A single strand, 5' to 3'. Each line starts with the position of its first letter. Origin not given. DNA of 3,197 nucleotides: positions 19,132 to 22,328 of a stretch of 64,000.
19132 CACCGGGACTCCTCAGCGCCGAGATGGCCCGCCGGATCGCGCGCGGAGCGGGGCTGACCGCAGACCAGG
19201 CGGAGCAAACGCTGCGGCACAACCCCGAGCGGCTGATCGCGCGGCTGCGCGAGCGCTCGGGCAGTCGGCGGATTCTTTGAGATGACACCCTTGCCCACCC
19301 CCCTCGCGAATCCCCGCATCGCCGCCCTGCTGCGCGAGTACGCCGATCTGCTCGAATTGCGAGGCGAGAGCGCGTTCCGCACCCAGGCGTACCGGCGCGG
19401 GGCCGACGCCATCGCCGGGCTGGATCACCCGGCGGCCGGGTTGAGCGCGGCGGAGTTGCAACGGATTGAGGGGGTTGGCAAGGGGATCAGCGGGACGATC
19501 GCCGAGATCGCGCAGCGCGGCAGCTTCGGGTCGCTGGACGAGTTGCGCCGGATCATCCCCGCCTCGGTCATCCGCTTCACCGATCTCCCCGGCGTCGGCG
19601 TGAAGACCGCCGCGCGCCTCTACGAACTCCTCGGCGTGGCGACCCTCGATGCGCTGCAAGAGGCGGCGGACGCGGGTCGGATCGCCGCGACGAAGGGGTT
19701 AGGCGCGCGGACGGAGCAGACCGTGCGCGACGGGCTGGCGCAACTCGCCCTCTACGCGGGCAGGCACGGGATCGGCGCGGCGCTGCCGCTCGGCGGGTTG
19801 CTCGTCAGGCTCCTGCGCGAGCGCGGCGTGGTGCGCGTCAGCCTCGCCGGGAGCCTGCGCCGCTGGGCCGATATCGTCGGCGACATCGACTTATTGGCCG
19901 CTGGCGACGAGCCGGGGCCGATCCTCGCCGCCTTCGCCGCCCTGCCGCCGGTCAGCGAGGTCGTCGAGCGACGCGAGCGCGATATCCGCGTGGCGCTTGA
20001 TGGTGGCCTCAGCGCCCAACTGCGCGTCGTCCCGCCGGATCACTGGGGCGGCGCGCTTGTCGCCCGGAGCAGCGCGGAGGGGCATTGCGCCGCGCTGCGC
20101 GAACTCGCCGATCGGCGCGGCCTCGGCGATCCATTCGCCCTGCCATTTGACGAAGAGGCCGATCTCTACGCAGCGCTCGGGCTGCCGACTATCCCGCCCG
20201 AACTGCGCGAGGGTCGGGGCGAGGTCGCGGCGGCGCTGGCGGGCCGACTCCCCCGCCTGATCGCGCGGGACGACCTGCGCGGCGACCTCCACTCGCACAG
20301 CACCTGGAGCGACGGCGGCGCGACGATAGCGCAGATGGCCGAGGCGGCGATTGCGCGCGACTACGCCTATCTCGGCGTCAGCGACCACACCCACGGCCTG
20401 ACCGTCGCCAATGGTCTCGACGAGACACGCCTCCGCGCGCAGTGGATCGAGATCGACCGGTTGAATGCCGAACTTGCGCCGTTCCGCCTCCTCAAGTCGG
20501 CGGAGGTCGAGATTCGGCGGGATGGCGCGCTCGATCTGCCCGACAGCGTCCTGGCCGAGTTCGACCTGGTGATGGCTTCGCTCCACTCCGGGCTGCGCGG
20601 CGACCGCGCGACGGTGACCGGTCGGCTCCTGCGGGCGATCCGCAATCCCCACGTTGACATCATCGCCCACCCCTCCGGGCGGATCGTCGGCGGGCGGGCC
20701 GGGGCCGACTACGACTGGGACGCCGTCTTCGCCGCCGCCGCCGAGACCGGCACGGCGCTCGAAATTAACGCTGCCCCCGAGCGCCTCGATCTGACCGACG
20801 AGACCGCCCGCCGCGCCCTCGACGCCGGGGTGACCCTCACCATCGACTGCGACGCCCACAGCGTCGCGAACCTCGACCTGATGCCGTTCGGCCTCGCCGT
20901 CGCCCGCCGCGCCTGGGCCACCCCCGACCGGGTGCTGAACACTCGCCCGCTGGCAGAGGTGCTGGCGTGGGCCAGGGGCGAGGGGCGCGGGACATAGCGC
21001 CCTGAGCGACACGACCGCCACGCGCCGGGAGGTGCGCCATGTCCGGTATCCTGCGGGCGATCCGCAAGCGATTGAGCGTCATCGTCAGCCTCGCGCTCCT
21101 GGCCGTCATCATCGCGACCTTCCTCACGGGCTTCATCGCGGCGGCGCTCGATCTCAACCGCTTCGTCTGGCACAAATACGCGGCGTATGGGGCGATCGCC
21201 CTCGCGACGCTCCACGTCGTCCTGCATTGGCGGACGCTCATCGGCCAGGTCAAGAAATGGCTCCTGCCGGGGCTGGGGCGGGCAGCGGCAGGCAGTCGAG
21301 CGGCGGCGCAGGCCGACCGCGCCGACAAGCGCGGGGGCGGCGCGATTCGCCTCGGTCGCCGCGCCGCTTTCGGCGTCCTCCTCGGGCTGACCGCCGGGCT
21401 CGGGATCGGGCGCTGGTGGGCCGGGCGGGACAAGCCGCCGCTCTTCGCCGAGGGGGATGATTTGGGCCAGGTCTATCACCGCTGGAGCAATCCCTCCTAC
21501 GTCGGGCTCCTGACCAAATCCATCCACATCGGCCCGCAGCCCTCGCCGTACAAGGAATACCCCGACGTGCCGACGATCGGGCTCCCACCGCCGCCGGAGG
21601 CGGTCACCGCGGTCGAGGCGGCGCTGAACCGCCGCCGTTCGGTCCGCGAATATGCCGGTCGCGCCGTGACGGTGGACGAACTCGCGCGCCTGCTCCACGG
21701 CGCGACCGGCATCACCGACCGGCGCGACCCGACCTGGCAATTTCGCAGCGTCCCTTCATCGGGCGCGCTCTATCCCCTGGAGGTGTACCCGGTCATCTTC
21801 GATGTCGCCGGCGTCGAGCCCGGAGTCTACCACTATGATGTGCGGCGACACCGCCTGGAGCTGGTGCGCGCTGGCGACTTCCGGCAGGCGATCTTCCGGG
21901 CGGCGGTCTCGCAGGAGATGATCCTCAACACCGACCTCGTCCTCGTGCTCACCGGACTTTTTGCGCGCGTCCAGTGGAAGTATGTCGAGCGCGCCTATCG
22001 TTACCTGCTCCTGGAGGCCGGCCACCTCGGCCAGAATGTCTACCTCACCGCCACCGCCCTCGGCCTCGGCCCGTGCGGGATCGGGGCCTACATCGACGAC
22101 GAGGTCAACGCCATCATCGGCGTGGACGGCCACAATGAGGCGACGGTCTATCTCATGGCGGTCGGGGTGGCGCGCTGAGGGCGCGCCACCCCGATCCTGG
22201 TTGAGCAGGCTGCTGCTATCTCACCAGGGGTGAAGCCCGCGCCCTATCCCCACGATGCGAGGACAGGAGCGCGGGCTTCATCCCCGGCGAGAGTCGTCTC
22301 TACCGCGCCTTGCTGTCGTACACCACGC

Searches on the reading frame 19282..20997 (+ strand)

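Call 42: search_protein_families(library=pfam, proteins=[window:19282-20997:+], max_evalue=0.001)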
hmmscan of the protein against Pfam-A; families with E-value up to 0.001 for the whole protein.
window:19282-20997:+ (571 aa): 5 families
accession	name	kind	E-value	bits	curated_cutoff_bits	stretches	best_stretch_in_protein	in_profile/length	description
PF14716.13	HHH_8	-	1.4e-18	67.4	30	1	9-81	2-72/73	Helix-hairpin-helix domain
PF14520.12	HHH_5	-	7.5e-11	42.8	27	2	99-152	4-55/57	Helix-hairpin-helix domain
PF14791.11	DNA_pol_B_thumb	-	7.2e-06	26.2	25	1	286-310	39-63/63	DNA polymerase beta thumb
PF00633.29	HHH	-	7.9e-06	25.9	24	0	88-114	2-28/30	Helix-hairpin-helix motif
PF02811.25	PHP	-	0.00096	20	26.4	0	335-371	1-39/164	PHP domain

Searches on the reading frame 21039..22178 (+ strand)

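Call 42: search_protein_families(library=pfam, proteins=[window:21039-22178:+], max_evalue=0.001)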
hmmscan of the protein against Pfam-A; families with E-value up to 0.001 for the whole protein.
window:21039-22178:+ (379 aa): 2 families
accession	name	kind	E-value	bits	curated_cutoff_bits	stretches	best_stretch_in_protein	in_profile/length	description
PF00881.29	Nitroreductase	-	7e-24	85.3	23.5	1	198-376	3-166/167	Nitroreductase family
PF14512.11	TM1586_NiRdase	-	0.00072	19.7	27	0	323-378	80-133/215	Putative TM nitroreductase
